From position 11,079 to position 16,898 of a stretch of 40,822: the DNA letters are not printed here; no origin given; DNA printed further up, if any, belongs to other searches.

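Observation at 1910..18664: Head-to-tail array of giant RTX/beta-roll paralogs with a shared C-terminal module and no secretion genes nearby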

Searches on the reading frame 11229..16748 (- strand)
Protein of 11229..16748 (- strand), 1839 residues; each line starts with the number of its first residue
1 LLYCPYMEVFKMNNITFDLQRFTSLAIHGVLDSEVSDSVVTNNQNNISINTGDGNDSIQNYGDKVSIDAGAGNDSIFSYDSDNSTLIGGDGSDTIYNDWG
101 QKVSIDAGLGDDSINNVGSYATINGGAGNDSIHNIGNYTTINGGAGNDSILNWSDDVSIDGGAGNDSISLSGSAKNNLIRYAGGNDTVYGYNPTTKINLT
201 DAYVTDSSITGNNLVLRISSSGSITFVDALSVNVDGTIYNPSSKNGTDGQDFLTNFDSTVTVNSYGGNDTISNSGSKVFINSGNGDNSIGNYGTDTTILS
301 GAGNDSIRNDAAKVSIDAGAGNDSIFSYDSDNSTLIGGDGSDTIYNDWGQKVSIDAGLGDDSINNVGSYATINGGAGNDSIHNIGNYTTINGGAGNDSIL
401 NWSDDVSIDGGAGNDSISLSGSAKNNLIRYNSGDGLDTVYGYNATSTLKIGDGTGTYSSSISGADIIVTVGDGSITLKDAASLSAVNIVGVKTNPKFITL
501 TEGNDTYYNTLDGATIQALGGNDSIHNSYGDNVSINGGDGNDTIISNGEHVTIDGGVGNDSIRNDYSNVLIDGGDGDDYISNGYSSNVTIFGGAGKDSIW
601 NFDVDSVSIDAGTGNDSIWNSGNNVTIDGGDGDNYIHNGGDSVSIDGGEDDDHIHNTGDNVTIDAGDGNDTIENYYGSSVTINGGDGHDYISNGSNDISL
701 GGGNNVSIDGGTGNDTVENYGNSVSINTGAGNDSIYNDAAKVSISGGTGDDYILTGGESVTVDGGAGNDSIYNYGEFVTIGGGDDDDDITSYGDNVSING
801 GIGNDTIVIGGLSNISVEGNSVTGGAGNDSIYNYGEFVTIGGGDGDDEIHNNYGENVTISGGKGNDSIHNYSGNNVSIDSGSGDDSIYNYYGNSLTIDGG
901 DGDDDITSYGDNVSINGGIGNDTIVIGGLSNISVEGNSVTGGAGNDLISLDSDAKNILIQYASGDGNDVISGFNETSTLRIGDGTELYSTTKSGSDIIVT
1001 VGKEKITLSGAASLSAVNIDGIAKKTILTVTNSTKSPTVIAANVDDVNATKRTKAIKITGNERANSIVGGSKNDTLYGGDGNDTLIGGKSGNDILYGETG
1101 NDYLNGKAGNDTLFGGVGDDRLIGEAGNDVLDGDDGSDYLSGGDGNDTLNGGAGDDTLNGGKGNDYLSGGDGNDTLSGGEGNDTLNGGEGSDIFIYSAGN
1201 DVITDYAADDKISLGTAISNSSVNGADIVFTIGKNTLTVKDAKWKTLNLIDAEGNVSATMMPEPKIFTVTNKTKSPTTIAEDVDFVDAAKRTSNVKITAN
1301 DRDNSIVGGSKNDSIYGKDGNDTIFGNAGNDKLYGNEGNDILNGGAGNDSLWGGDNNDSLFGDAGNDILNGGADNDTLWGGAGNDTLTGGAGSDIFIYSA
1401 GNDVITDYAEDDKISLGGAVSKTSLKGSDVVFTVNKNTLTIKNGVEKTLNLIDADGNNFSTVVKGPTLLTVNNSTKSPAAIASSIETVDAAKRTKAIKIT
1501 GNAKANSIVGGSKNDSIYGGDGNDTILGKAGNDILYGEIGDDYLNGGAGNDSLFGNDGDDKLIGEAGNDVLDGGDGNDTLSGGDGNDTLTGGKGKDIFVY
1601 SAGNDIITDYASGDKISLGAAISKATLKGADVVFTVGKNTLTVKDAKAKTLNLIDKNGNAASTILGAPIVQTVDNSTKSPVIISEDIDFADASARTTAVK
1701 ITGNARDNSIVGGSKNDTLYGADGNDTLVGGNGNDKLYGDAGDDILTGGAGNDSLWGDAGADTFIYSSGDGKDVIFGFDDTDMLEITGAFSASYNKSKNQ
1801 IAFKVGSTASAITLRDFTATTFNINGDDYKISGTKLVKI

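Call 7: search_protein_families(library=pfam, proteins=[window:11229-16748:-], max_evalue=0.01)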
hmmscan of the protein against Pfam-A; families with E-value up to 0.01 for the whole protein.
window:11229-16748:- (1839 aa): 1 family
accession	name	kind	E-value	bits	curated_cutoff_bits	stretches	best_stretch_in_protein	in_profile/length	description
PF00353.25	HemolysinCabind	-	6.7e-101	330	23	16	1142-1176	2-36/36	RTX calcium-binding nonapeptide repeat (4 copies)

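Call 9: search_protein_families(library=ncbifam, proteins=[window:11229-16748:-], max_evalue=1)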
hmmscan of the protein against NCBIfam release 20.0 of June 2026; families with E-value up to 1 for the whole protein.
window:11229-16748:- (1839 aa): 8 families
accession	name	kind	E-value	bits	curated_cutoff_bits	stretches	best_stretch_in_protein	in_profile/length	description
NF046115.1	Ca_rpt_SMc04171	equivalog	2.7e-111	373.5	625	11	1151-1431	273-533/574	SMc04171 family calcium-binding repeat protein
NF033943.0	RTX_toxin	subfamily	2.2e-104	350.5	1000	9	1065-1243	670-845/930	RTX family hemolysin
NF033203.1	entero_EhxA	exception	2.8e-67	227.7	2000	6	1065-1242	703-876/997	enterohemolysin EhxA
NF050046.1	PueAB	exception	3.1e-66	224.1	670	11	1673-1802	454-582/616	polyurethane esterase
NF053766.1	ZapA_metallo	exception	1.4e-50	172.8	940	8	1681-1768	304-391/483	ZapA family metalloprotease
NF035945.1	Zn_serralysin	subfamily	1.4e-38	133.3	500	10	1554-1628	323-404/462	serralysin family metalloprotease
NF052454.1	BtaGlycanEglC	equivalog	8.3e-35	120.6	700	12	1356-1425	99-169/459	endo-1,3-1,4-beta-glycanase EglC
NF038329.2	gly_rich_SclB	equivalog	0.00016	20.8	325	2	1515-1596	249-330/442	LPXTG-anchored collagen-like adhesin Scl2/SclB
